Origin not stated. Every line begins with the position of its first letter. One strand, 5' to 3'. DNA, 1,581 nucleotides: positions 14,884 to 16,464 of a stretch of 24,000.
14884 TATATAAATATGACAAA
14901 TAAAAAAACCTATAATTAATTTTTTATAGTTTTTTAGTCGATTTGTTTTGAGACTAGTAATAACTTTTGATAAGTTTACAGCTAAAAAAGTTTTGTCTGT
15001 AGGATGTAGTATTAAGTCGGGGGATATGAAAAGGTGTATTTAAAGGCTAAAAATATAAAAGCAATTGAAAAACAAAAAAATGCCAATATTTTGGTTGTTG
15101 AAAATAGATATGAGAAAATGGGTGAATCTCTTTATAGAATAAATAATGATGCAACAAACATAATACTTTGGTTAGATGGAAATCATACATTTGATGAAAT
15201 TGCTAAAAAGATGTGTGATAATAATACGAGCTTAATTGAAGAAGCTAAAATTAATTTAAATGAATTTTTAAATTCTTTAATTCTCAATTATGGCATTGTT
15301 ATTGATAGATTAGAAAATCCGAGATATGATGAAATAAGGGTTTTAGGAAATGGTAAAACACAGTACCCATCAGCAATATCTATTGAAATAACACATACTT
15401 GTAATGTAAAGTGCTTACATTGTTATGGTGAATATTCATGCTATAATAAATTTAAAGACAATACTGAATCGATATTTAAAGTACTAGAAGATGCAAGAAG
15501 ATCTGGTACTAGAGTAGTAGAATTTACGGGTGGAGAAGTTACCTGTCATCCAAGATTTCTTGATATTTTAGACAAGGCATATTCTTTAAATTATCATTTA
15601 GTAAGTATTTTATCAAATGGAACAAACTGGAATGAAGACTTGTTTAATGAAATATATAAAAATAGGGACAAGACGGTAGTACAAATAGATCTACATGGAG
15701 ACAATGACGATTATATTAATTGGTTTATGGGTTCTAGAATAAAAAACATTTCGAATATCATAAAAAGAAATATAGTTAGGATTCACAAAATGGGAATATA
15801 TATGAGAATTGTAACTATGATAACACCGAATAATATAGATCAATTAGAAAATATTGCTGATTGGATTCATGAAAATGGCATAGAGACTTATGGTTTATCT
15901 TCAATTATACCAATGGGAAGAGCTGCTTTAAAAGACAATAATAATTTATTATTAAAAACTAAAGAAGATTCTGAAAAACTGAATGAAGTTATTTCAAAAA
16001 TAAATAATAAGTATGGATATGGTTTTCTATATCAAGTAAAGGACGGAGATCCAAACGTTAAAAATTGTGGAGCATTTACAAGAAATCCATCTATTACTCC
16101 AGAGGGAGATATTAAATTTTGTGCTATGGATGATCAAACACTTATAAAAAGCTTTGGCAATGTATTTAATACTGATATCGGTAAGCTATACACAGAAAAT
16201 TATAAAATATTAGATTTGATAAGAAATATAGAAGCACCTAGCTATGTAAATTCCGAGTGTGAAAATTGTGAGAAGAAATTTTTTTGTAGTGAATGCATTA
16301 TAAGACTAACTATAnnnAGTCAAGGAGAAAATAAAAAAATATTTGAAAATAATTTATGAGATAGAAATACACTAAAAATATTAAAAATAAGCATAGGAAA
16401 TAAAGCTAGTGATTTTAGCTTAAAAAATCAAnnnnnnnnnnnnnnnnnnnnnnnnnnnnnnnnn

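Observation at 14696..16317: Unannotated five-cysteine CxxC-ladder peptide next to an RRE-rSAM-SPASM enzyme: candidate new sactipeptide-type RiPP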

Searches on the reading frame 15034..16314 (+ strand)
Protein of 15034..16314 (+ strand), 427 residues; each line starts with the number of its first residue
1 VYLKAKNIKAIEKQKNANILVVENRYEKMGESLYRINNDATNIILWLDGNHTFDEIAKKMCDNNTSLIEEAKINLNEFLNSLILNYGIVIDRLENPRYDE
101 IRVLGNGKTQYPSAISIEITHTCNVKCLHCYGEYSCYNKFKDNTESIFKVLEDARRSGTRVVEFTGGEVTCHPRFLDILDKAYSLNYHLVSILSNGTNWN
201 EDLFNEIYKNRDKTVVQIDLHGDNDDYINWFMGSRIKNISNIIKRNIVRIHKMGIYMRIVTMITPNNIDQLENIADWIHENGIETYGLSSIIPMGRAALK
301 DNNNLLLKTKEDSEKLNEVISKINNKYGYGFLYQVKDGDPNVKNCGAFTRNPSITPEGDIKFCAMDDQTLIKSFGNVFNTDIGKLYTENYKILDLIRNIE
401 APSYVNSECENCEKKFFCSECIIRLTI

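Call 6: search_protein_families(library=ncbifam, proteins=[window:15034-16314:+], max_evalue=1)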
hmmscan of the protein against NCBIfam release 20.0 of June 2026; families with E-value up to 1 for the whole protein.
window:15034-16314:+ (427 aa): 54 families (the best 25 are shown)
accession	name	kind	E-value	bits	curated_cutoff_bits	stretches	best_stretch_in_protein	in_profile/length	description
NF012164.0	AlbA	equivalog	5.2e-25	87.8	850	1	35-423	37-413/442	subtilosin maturase AlbA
TIGR04055.1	rSAM_NirJ2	equivalog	1.3e-18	67.6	500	1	115-424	2-306/326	putative heme d1 biosynthesis radical SAM protein NirJ2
TIGR04317.1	W_rSAM_matur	equivalog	4.9e-17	62.1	380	1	114-323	5-213/349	tungsten cofactor oxidoreductase radical SAM maturase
TIGR03962.1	mycofact_rSAM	equivalog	5e-17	62.1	265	1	111-419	10-310/339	mycofactocin radical SAM maturase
TIGR04133.1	rSAM_w_lipo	hypoth_equivalog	6.3e-17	61.5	425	1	116-420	27-329/350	TIGR04133 family radical SAM/SPASM protein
TIGR04051.1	rSAM_NirJ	equivalog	8e-17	61.2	515.45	1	118-311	7-197/354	heme d1 biosynthesis radical SAM protein NirJ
TIGR04053.2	TIGR04053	equivalog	3.8e-16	59.3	395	1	110-328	5-218/366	TIGR04053 family radical SAM/SPASM domain-containing protein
TIGR04250.1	SCM_rSAM_ScmE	equivalog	5.1e-16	58.5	400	1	112-327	2-213/358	SynChlorMet cassette radical SAM/SPASM protein ScmE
TIGR02109.1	PQQ_syn_pqqE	equivalog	2.9e-15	56.1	381.35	1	110-415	4-305/358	pyrroloquinoline quinone biosynthesis protein PqqE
TIGR04403.1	rSAM_skfB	equivalog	3.2e-15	55.8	300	1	98-330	89-312/402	sporulation killing factor system radical SAM maturase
TIGR04251.1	SCM_rSAM_ScmF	equivalog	4.4e-14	52.6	400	1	116-418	7-317/353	SynChlorMet cassette radical SAM/SPASM protein ScmF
NF001199.0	PRK00164.2-1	equivalog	3.3e-13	49.5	231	1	115-373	14-277/308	GTP 3',8-cyclase MoaA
TIGR04545.1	rSAM_ahbD_hemeb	equivalog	5.3e-13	49.1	500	1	115-305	2-189/339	heme b synthase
NF047865.1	rSAM_PapB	equivalog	6.1e-13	48.7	340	1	113-419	3-313/330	PapB family radical SAM/SPASM ranthipeptide maturase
TIGR03977.1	rSAM_pair_HxsC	equivalog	7.8e-13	47.9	267.9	1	116-325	28-238/292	His-Xaa-Ser system radical SAM maturase HxsC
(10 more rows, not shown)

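Call 7: search_protein_families(library=pfam, proteins=[window:15034-16314:+], max_evalue=1)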
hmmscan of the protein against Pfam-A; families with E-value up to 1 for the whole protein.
window:15034-16314:+ (427 aa): 6 families
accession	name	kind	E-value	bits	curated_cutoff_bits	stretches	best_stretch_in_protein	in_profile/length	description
PF04055.27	Radical_SAM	-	1e-17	65.2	29.5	1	117-278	1-166/166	Radical SAM superfamily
PF13186.11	SPASM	-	0.00063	20.4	21.5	1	345-413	1-67/67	Iron-sulfur cluster-binding domain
PF13353.11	Fer4_12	-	0.0029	18.3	22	1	121-215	13-112/137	4Fe-4S single cluster domain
PF03851.20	UvdE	-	0.043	13.5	24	1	252-324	32-99/275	UV-endonuclease UvdE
PF17024.10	DMAP1_like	-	0.13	12.8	30.8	1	175-273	3-99/113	Putative DMAP1-like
PF05402.18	PqqD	-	0.17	12.7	23.4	1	32-82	11-61/67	Coenzyme PQQ synthesis protein D (PqqD)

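Call 10: find_homologous_proteins(query=window:15034-16314:+, max_evalue=0.00001)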
Query window:15034-16314:+ (427 aa): 45 proteins with E <= 0.00001 among 4161 candidates.
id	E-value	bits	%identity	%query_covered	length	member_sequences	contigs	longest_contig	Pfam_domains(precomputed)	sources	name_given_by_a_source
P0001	1.9e-282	954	99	99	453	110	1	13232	PF04055.28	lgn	-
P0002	2.1e-247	839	86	99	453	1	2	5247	PF13186.12,PF04055.28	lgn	-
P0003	3.7e-185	634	67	99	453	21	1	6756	PF13186.12,PF04055.28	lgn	-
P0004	1.5e-179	615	63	99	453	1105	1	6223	PF04055.28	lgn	-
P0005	1.7e-179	615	64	99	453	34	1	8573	PF04055.28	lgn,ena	-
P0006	2.7e-178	611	64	99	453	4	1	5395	PF04055.28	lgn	-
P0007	3.6e-178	611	64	99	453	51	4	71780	PF13186.12,PF04055.28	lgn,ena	-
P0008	1.1e-175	602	61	99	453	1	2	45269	PF04055.28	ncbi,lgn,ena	-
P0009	2.3e-173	595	63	99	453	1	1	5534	PF04055.28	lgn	-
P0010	1.6e-169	582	60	99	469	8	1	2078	PF04055.28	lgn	-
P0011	7.2e-168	577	99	61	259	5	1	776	PF04055.28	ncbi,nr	ncbi:TPA: radical SAM protein, partial [Streptococcus pyogenes]|nr:radical SAM protein [Streptococcu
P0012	1.8e-165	569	59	99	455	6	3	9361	PF13186.12,PF04055.28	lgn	-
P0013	6.0e-151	521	56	99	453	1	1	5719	PF13186.12,PF04055.28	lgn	-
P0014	1.1e-128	448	63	77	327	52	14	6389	PF04055.28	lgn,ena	-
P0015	1.1e-117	411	66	66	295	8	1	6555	PF04055.28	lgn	-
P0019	1.5e-95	338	42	95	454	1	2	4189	PF04055.28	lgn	-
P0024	4.0e-66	242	35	92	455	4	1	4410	PF04055.28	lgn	-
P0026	4.2e-60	222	33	100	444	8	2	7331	PF04055.28,PF05402.19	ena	-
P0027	3.4e-56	209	30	99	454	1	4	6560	PF13186.12,PF04055.28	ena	-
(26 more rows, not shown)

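Call 20: find_related_loci(query=A1, collection=genome_contigs, flank=6000)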
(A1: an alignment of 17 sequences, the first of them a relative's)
Query A1 (453 aa) in genome_contigs; peptide patterns used: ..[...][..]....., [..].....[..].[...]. (x = any residue, [..] = any of these).
599 stretches matched a pattern (row limit reached: there are more); 519 encode a relative of the query (tblastn E <= 1e-3); the best 80 are kept; 80 distinct loci.
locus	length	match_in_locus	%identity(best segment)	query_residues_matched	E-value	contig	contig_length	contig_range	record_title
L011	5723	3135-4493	96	1-453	0e+0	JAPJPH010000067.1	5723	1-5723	MAG: Anaerococcus sp. isolate RAGGC_136 NODE_4125_length_5723_cov_6.754940, whole genome shotgun sequence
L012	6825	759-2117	89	1-453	0e+0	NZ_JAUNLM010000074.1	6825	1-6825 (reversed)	MAG: Clostridium sp. isolate S30M_St_27 NODE_3622_length_6825_cov_28.415066, whole genome shotgun sequence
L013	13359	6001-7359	99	1-453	0e+0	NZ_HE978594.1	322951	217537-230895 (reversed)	Peptoniphilus timonensis JC401, whole genome shotgun sequence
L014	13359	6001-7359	59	1-453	0e+0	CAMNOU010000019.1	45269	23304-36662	MAG: uncultured Lachnospiraceae bacterium isolate SRR873598_bin.33_metaWRAP_v1.3_MAG genome assembly, contig: NODE.1081_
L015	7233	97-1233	68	75-453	1e-173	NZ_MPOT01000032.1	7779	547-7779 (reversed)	MAG: Tepidanaerobacter sp. EBM-38 k99_13462, whole genome shotgun sequence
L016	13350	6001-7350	64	1-450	0e+0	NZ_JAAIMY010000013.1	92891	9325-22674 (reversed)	Blautia wexlerae strain MSK.20.46 NODE_13_length_92891_cov_157.901, whole genome shotgun sequence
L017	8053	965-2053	39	93-453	2e-78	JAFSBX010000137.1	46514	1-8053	MAG: Lachnospiraceae bacterium isolate RGIG3002 Goat_Rectum-3__c813895, whole genome shotgun sequence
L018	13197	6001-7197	32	34-440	6e-61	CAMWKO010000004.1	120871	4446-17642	MAG TPA_asm: uncultured Clostridia bacterium isolate SRR14411336_bin.8_metawrap_v1.3_MAG genome assembly, contig: NODE.2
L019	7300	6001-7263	26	33-445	7e-32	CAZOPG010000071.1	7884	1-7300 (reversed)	MAG TPA_asm: uncultured Planctomycetaceae bacterium isolate binchicken_co181_78 genome assembly, contig: NODE_19567_leng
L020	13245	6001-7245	25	30-439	3e-24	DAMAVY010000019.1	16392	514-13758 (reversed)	MAG TPA_asm: Clostridium sp. isolate CTOTU48541 NODE_322_length_16392_cov_4.093224, whole genome shotgun sequence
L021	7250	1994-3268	24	30-449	2e-23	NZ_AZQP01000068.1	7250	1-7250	Fervidicella metallireducens AeB contig00068, whole genome shotgun sequence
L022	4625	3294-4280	24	112-424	6e-21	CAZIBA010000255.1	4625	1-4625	MAG TPA_asm: uncultured Planctomycetota bacterium isolate binchicken_co89_540 genome assembly, contig: NODE_41140_length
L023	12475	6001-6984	24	112-424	3e-18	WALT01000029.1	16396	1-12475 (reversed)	MAG: Thaumarchaeota archaeon isolate S016_59_esom k151_757143, whole genome shotgun sequence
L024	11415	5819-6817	23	108-425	3e-18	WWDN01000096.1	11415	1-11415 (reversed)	MAG: Thermodiscus sp. isolate A1_148_esom k151_586170, whole genome shotgun sequence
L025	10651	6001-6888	25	110-421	3e-18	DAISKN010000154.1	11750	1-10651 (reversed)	MAG TPA_asm: Acidobacteriota bacterium isolate CTOTU25575 NODE_2547_length_11750_cov_4.143309, whole genome shotgun sequ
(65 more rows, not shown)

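Call 38: find_encoding_contigs(protein=P0019, flank=4000, max_places=2)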
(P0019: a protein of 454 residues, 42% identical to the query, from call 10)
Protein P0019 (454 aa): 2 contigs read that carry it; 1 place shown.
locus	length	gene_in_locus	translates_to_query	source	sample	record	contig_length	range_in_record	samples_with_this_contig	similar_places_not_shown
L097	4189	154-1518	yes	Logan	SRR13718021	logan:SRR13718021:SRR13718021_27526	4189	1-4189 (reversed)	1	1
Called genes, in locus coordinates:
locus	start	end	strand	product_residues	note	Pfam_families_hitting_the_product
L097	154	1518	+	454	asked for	PF04055:Radical_SAM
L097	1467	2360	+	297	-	PF02463:SMC_N (faint), PF00005:ABC_tran, PF13304:AAA_21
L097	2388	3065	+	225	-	-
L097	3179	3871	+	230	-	-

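Call 39: find_encoding_contigs(protein=P0024, flank=4000, max_places=2)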
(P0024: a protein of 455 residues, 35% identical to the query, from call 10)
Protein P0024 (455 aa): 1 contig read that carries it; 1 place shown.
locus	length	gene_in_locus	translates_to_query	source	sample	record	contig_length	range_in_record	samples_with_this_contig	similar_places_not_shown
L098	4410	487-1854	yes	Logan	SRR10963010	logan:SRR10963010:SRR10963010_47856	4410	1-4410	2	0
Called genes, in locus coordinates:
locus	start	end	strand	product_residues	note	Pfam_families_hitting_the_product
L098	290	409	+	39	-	-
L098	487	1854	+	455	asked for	PF04055:Radical_SAM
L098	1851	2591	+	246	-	PF00005:ABC_tran, PF13304:AAA_21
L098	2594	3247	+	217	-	PF13346:ABC2_membrane_5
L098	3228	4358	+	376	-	PF02163:Peptidase_M50 (faint)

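Call 40: find_encoding_contigs(protein=P0026, flank=4000, max_places=2)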
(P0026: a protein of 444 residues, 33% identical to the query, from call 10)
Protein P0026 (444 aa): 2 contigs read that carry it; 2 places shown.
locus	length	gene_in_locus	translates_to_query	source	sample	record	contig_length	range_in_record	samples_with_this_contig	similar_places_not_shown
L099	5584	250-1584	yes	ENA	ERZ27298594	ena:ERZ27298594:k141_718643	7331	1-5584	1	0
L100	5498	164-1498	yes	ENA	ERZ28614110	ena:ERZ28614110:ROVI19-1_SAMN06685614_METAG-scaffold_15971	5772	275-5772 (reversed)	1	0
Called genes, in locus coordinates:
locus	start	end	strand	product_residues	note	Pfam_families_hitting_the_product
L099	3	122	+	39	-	?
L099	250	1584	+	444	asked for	PF05402:PqqD (faint), PF04055:Radical_SAM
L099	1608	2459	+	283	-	-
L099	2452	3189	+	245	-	PF00005:ABC_tran, PF13304:AAA_21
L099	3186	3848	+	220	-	PF13346:ABC2_membrane_5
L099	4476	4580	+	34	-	-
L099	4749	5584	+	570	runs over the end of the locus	PF01609:DDE_Tnp_1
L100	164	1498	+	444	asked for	PF05402:PqqD (faint), PF04055:Radical_SAM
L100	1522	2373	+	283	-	-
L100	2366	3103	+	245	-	PF00005:ABC_tran, PF13304:AAA_21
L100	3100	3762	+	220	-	PF13346:ABC2_membrane_5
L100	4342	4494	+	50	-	-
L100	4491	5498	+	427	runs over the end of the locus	?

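Call 41: find_encoding_contigs(protein=P0027, flank=4000, max_places=2)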
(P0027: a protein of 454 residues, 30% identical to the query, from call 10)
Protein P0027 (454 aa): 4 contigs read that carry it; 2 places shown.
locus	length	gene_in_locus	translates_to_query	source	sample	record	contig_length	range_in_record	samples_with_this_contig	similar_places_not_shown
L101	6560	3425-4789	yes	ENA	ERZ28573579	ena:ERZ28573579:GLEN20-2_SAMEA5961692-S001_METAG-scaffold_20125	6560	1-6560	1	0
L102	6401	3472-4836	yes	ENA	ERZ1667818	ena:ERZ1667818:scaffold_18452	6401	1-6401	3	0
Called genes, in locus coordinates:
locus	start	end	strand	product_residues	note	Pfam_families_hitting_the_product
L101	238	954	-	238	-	PF00072:Response_reg, PF04397:LytTR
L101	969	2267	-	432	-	PF14501:HATPase_c_5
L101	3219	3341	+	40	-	-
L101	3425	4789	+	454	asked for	PF04055:Radical_SAM, PF13186:SPASM (weak)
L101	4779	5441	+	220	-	-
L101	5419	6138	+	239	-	PF00005:ABC_tran, PF13304:AAA_21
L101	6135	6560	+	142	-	?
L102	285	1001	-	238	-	PF00072:Response_reg, PF04397:LytTR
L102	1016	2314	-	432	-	PF14501:HATPase_c_5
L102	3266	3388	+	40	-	-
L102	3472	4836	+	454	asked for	PF04055:Radical_SAM, PF13186:SPASM (weak)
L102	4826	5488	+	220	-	-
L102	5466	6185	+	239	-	PF00005:ABC_tran, PF13304:AAA_21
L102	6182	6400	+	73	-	?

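Call 46: search_solved_structures(query=A1, max_evalue=0.001, show_alignments=2)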
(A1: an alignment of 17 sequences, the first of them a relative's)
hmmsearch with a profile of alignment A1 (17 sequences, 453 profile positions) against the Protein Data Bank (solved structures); distinct sequences matched with E-value up to 0.001: 23.
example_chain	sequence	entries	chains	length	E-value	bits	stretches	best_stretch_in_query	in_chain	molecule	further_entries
6efn_A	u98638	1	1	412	6.7e-21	77.5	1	98-367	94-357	Sporulation killing factor maturation protein SkfB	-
8ai3_A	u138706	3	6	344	4.3e-13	51.7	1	109-244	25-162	Putative peptide biosynthesis protein YydG | Radical SAM core domain-containing protein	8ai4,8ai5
8ai1_A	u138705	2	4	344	4.3e-13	51.7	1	109-244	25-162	Putative peptide biosynthesis protein YydG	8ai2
8ai6_A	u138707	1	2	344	4.3e-13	51.7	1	109-244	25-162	Putative peptide biosynthesis protein YydG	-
7tol_A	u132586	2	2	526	2.9e-11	45.7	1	115-281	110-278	glycerol dibiphytanyl glycerol tetraether - macrocyclic archaeol synthase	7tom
9dfu_A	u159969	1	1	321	3e-11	45.7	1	109-270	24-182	Radical SAM core domain-containing protein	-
9dfn_A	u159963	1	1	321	8.1e-11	44.2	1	110-270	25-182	Radical SAM core domain-containing protein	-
7n7i_A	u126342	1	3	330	1.1e-10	43.8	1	109-219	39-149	Viperin-like enzyme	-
7vob_C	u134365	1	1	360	1.2e-10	43.7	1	117-292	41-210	Cytosylglucuronate decarboxylase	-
7voc_C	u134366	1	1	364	1.3e-10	43.6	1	117-292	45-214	Cytosylglucuronate decarboxylase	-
9dgw_A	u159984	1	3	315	1.4e-10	43.5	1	109-219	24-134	Radical SAM core domain-containing protein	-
9dfw_A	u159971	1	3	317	1.4e-10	43.5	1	110-219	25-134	Radical SAM core domain-containing protein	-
6b4c_A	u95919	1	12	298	1.7e-10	43.2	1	110-219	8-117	Viperin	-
5wgg_A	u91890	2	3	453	8.4e-09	37.6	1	51-420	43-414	Radical SAM domain protein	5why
5v1q_A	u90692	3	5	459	2.9e-08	35.8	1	98-304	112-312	Radical SAM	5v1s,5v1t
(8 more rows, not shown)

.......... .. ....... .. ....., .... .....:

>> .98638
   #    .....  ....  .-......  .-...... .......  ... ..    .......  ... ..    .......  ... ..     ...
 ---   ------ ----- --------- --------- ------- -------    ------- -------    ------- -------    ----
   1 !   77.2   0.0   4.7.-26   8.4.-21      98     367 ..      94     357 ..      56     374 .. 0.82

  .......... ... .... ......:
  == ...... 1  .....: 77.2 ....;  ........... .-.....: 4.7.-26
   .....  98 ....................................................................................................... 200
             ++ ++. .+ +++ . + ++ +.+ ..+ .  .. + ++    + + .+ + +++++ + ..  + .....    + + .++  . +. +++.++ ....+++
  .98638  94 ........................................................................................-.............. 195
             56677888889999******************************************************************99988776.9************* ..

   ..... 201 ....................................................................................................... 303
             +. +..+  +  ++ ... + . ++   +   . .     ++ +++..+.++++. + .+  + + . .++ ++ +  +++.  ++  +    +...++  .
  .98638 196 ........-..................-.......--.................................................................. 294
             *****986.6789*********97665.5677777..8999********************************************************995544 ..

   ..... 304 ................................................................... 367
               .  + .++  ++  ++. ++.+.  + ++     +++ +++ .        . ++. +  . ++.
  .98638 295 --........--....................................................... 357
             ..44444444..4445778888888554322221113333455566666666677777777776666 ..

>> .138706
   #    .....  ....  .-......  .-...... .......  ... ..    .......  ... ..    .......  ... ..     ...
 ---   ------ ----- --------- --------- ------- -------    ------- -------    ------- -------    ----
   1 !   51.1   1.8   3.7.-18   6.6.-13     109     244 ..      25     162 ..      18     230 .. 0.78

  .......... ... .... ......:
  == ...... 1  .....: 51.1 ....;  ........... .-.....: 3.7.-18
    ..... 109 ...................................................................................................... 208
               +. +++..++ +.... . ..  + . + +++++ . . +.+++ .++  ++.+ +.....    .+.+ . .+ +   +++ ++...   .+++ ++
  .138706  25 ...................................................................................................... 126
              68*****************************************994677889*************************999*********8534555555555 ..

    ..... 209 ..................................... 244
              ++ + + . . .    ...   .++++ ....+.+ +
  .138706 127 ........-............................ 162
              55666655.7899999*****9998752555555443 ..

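Call 55: predict_structure(alignment_id=A1)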
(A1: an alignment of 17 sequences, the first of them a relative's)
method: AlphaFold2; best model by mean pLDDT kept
length: 453 residues; sequences in the alignment: 17
mean_pLDDT: 86.1   pTM: 0.85
mean pLDDT of the five models: 86.1, 83.4, 82.9, 82.6, 81.2
residues with pLDDT >= 90: 227; 70-90: 177; 50-70: 37; < 50: 12
segments of 3 or more residues with pLDDT < 50: 128-133, 135-137
pLDDT, mean of each block of 10 residues (from residue 1): 94 89 80 90 97 96 94 97 94 94 88 86 52 50 91 92 87 92 95 90 97 93 93 88 97 92 92 97 89 71 83 92 92 64 57 88 74 90 90 82 81 71 83 87 88 86
secondary structure, 60 per line:
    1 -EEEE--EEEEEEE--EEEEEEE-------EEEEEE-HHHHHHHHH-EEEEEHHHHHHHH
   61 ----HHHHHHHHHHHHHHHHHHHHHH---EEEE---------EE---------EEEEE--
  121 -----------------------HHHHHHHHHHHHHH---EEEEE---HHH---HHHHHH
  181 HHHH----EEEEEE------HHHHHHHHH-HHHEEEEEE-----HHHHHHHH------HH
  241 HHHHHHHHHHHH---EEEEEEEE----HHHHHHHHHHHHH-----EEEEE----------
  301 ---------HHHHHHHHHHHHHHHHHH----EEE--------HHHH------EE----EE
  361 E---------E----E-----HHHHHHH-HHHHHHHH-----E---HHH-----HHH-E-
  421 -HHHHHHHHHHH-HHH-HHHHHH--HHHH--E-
elements in order: E2-5 E8-14 E17-23 E31-36 H38-46 E48-52 H53-60 H65-86 E90-93 E114-118 H144-157 E161-165 H175-184 E189-194 H201-209 E214-219 H225-232 H239-252 E256-263 H268-280 E286-290 H310-327 E332-334 H343-346 E359-361 H382-388 H390-397 H422-432 H438-443 H446-449
